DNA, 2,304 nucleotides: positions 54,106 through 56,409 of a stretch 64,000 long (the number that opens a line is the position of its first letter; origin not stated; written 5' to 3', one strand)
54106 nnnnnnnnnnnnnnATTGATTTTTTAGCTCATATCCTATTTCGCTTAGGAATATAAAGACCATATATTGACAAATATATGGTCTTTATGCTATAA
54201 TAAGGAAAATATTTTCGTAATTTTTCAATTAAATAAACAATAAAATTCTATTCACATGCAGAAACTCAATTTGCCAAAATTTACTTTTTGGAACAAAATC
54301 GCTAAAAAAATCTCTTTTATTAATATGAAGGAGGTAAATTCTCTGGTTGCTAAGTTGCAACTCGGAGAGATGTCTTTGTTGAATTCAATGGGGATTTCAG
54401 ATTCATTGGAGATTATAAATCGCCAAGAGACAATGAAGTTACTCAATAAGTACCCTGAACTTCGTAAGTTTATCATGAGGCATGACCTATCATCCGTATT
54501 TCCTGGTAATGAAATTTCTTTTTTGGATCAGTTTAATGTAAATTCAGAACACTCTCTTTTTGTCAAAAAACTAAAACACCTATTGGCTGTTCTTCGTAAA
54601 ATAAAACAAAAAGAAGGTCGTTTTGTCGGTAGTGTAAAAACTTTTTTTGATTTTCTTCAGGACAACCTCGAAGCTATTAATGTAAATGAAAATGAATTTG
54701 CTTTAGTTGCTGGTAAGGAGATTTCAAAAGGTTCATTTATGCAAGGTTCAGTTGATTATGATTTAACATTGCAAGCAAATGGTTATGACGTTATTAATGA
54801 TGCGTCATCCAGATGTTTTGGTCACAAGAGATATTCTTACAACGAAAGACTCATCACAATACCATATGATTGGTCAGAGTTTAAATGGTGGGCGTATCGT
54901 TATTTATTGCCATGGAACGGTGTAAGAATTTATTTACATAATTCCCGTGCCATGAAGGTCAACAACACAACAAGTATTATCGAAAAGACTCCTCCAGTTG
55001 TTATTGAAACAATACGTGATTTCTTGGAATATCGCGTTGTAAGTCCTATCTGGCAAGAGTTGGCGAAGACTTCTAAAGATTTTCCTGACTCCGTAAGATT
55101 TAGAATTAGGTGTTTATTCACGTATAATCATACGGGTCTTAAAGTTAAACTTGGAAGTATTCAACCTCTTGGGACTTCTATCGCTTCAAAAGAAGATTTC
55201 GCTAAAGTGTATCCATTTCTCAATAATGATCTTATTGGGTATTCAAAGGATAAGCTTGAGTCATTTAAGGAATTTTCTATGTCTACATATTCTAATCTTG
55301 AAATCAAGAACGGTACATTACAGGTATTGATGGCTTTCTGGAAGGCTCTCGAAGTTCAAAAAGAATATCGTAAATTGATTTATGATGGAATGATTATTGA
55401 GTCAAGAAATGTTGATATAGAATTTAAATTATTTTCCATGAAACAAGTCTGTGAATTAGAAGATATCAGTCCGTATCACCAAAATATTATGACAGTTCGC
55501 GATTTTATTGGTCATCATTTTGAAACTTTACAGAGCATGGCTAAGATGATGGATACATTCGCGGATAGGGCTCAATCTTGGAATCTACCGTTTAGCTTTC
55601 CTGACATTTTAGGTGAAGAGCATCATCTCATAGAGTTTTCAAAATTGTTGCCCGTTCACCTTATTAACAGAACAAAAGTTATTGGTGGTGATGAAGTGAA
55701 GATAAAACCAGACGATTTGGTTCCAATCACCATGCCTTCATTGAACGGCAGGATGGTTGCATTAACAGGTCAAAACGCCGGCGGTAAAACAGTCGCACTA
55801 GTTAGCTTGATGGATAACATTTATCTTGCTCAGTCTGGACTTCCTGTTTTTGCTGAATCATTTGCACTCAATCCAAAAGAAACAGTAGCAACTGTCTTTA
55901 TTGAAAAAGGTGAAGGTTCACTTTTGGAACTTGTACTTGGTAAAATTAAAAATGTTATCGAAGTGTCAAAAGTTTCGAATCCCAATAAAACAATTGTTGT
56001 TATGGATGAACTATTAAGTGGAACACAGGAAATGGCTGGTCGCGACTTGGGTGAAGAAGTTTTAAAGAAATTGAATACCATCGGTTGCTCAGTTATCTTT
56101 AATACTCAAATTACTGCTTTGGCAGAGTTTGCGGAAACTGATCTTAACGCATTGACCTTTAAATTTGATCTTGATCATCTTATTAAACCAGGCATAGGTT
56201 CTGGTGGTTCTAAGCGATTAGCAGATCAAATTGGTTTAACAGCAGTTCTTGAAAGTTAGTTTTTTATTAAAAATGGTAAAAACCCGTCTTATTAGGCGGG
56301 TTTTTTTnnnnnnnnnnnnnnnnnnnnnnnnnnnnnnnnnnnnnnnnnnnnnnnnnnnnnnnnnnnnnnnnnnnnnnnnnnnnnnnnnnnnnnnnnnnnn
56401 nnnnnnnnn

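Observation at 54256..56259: MutS domain-V-only ATPase fused to a ~470-aa uncharacterised N-terminal region, in a block of unknown genes next to a tRNA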

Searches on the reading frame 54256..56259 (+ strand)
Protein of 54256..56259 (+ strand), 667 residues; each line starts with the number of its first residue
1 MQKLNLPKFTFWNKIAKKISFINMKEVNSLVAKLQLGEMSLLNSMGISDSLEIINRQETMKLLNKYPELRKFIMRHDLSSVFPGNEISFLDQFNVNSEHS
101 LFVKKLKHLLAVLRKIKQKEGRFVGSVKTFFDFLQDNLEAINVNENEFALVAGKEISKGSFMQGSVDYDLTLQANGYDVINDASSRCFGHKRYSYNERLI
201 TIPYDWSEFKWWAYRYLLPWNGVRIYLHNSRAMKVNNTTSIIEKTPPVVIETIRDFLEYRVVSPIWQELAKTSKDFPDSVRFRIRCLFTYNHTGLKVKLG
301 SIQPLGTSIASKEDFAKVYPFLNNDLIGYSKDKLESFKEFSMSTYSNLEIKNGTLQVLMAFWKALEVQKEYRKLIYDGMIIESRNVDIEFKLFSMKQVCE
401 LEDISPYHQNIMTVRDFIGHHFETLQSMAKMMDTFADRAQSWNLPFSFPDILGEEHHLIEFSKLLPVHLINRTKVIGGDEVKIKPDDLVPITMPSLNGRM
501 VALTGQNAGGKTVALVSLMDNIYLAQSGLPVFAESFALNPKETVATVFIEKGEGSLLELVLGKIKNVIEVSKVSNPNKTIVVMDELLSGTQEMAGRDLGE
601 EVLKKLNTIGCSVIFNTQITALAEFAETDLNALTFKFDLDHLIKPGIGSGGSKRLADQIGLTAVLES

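Call 3: search_protein_families(library=pfam, proteins=[window:54256-56259:+], max_evalue=0.01)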
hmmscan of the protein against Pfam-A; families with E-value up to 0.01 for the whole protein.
window:54256-56259:+ (667 aa): 1 family
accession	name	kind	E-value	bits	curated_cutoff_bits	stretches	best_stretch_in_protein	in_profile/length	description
PF00488.27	MutS_V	-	3.6e-05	24.3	30.2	1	503-632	3-133/188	MutS domain V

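Call 4: search_protein_families(library=ncbifam, proteins=[window:54256-56259:+], max_evalue=0.01)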
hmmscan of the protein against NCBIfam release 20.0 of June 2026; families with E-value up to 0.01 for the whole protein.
window:54256-56259:+ (667 aa): 2 families
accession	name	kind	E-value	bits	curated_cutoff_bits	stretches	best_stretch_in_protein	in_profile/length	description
TIGR01069.2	mutS2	equivalog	2.2e-13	49.5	400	1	484-631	312-461/790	endonuclease MutS2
NF052383.1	ATPase_KamC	equivalog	3.7e-10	39.2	300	1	480-617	290-426/508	lysine 5,6-aminomutase reactivase ATPase KamC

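Call 5: search_protein_families(library=padloc, proteins=[window:54256-56259:+], max_evalue=0.01)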
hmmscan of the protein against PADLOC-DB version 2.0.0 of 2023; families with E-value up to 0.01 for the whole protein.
window:54256-56259:+ (667 aa): 1 family
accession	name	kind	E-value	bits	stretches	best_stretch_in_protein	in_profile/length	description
PDLC04140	mad8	-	0.0027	15.3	0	487-533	16-58/314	mads_8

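Call 6: find_homologous_proteins(query=window:54256-56259:+, max_evalue=0.001)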
Query window:54256-56259:+ (667 aa): 1 proteins with E <= 0.001 among 8000 candidates.
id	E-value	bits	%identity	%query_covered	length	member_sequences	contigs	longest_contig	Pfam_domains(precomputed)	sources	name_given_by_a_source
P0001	0.0e+0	1497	100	100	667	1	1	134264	-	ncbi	-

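Call 7: search_solved_structures(query=window:54256-56259:+, max_evalue=1, show_alignments=2)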
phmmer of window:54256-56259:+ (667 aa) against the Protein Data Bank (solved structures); distinct sequences matched with E-value up to 1: 12.
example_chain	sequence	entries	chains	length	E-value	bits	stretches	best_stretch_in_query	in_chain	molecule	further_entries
7vuf_B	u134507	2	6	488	3.4e-08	36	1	498-642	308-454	Endonuclease MutS2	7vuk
9kce_B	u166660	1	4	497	6.2e-08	35.1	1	471-641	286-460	Endonuclease MutS2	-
8qpp_W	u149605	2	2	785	5e-05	25.5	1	499-640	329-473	Endonuclease MutS2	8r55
7qv3_v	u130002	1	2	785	5e-05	25.5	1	499-640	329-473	Endonuclease MutS2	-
2o8b_B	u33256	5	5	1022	0.022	16.8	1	497-624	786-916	DNA mismatch repair protein MSH6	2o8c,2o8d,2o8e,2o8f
8ag6_B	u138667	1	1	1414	0.035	16.2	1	497-624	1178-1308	DNA mismatch repair protein Msh6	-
6tdy_D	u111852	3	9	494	0.18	13.8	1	475-578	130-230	ATP synthase subunit beta | subunit beta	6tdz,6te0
6tdu_AD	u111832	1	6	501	0.19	13.7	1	475-578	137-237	ATP synthase subunit beta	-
7yry_D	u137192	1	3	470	0.25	13.3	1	489-533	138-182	ATP synthase subunit beta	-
7p2y_D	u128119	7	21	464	0.33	12.9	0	489-533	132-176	ATP synthase subunit beta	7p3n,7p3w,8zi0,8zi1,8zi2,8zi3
9o19_D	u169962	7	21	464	0.85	11.6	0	477-534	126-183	ATP synthase subunit beta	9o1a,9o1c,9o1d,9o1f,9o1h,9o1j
6f5d_D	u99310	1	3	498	0.93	11.4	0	484-579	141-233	ATP synthase subunit beta, mitochondrial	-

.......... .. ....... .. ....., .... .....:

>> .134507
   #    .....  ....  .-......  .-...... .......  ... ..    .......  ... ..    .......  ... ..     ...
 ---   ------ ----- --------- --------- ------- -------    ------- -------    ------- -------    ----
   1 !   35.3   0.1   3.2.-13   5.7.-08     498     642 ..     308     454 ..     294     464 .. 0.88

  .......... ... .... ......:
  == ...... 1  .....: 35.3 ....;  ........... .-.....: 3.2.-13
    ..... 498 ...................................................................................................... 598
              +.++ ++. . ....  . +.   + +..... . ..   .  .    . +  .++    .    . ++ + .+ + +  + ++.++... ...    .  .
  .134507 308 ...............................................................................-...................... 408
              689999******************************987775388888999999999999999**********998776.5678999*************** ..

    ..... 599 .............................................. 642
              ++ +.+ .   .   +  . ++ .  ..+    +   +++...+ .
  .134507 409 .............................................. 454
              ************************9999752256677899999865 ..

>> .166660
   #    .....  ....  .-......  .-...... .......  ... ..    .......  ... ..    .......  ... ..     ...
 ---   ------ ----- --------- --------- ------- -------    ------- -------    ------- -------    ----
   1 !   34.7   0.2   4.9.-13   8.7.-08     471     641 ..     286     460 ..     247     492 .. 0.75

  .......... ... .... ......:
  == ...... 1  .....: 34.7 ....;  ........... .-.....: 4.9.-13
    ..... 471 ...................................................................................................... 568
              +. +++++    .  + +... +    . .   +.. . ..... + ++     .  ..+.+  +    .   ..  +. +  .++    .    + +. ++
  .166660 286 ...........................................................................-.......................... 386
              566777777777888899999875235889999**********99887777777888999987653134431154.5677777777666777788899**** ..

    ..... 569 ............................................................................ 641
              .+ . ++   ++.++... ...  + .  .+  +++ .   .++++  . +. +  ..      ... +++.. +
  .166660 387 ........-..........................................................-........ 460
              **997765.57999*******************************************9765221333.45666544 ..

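Call 9: find_encoding_contigs(protein=P0001, flank=10000, max_places=6)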
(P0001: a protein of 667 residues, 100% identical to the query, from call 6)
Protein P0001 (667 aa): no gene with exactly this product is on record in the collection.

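Call 21: search_protein_representatives(protein=window:54256-56259:+)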
Query: 667 residues. Proteins with E-value up to 0.001 (for the whole library): 1176; up to 1e-10: 226; up to 1e-30: 176. The best 150 are listed.
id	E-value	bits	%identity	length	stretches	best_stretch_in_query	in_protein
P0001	0.0e+00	1497.1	100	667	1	1-667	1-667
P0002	4.0e-99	349.6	66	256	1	413-662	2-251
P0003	2.2e-97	343.9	37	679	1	9-655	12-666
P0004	1.7e-90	321.2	34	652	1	4-662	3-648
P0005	4.9e-89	316.3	32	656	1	9-665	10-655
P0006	1.9e-86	307.8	31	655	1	3-666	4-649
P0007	4.7e-85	303.2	33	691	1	5-665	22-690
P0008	7.9e-85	302.4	33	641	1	4-663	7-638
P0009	3.1e-84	300.4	31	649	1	5-666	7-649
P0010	7.9e-84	299.1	33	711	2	222-666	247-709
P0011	3.2e-82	293.8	33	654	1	2-664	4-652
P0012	3.1e-80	287.3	35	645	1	2-657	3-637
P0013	4.4e-80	286.7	32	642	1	6-665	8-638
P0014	8.8e-80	285.8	31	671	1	4-664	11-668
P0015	2.6e-79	284.2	31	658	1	1-665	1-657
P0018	3.1e-76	274.0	32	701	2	280-663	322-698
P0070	1.9e-56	208.6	31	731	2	187-662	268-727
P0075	1.6e-55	205.6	41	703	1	411-663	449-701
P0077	2.6e-55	204.9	35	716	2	389-666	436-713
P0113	2.3e-47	178.7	30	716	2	284-662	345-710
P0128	3.7e-44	168.1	32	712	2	286-663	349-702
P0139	3.9e-41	158.1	29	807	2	186-664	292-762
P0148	1.7e-39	152.7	30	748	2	423-662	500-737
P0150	4.3e-39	151.3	30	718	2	406-665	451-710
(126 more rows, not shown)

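Call 25: search_solved_structures(query=A1, max_evalue=1, show_alignments=2)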
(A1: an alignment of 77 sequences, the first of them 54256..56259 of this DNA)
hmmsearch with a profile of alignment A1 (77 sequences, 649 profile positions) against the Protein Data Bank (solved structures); distinct sequences matched with E-value up to 1: 45.
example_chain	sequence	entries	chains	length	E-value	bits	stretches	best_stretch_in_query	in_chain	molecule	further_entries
9kce_B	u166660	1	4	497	1.1e-15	60.8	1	457-645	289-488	Endonuclease MutS2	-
7vuf_B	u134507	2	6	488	3.6e-15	59.1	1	481-611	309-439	Endonuclease MutS2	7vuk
7qv3_v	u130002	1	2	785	3.1e-13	52.7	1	482-609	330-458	Endonuclease MutS2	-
8qpp_W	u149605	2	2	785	3.1e-13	52.7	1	482-609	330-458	Endonuclease MutS2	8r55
5x9w_A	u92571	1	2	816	5e-08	35.5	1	482-603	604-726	DNA mismatch repair protein MutS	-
5yk4_A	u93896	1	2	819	5e-08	35.4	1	482-603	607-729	DNA mismatch repair protein MutS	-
1ewr_A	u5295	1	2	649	6.6e-08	35.1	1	481-604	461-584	DNA MISMATCH REPAIR PROTEIN MUTS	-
1ewq_A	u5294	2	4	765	8.8e-08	34.7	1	481-604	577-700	DNA MISMATCH REPAIR PROTEIN MUTS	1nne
1fw6_A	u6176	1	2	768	8.8e-08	34.6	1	481-604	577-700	DNA MISMATCH REPAIR PROTEIN MUTS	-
2o8b_B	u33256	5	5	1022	1.6e-07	33.8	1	483-610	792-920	DNA mismatch repair protein MSH6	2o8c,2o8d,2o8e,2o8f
2o8b_A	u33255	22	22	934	1.7e-07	33.7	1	484-609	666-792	DNA mismatch repair protein Msh2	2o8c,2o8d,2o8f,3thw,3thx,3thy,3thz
2o8e_A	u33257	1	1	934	1.7e-07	33.7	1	484-609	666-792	DNA mismatch repair protein Msh2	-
8r7c_A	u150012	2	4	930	1.8e-07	33.6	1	484-609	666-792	DNA mismatch repair protein Msh2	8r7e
8ag6_B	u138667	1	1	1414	2.7e-07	33.1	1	483-610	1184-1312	DNA mismatch repair protein Msh6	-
8r7e_B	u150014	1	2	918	5.9e-07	31.9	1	315-588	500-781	DNA mismatch repair protein Msh3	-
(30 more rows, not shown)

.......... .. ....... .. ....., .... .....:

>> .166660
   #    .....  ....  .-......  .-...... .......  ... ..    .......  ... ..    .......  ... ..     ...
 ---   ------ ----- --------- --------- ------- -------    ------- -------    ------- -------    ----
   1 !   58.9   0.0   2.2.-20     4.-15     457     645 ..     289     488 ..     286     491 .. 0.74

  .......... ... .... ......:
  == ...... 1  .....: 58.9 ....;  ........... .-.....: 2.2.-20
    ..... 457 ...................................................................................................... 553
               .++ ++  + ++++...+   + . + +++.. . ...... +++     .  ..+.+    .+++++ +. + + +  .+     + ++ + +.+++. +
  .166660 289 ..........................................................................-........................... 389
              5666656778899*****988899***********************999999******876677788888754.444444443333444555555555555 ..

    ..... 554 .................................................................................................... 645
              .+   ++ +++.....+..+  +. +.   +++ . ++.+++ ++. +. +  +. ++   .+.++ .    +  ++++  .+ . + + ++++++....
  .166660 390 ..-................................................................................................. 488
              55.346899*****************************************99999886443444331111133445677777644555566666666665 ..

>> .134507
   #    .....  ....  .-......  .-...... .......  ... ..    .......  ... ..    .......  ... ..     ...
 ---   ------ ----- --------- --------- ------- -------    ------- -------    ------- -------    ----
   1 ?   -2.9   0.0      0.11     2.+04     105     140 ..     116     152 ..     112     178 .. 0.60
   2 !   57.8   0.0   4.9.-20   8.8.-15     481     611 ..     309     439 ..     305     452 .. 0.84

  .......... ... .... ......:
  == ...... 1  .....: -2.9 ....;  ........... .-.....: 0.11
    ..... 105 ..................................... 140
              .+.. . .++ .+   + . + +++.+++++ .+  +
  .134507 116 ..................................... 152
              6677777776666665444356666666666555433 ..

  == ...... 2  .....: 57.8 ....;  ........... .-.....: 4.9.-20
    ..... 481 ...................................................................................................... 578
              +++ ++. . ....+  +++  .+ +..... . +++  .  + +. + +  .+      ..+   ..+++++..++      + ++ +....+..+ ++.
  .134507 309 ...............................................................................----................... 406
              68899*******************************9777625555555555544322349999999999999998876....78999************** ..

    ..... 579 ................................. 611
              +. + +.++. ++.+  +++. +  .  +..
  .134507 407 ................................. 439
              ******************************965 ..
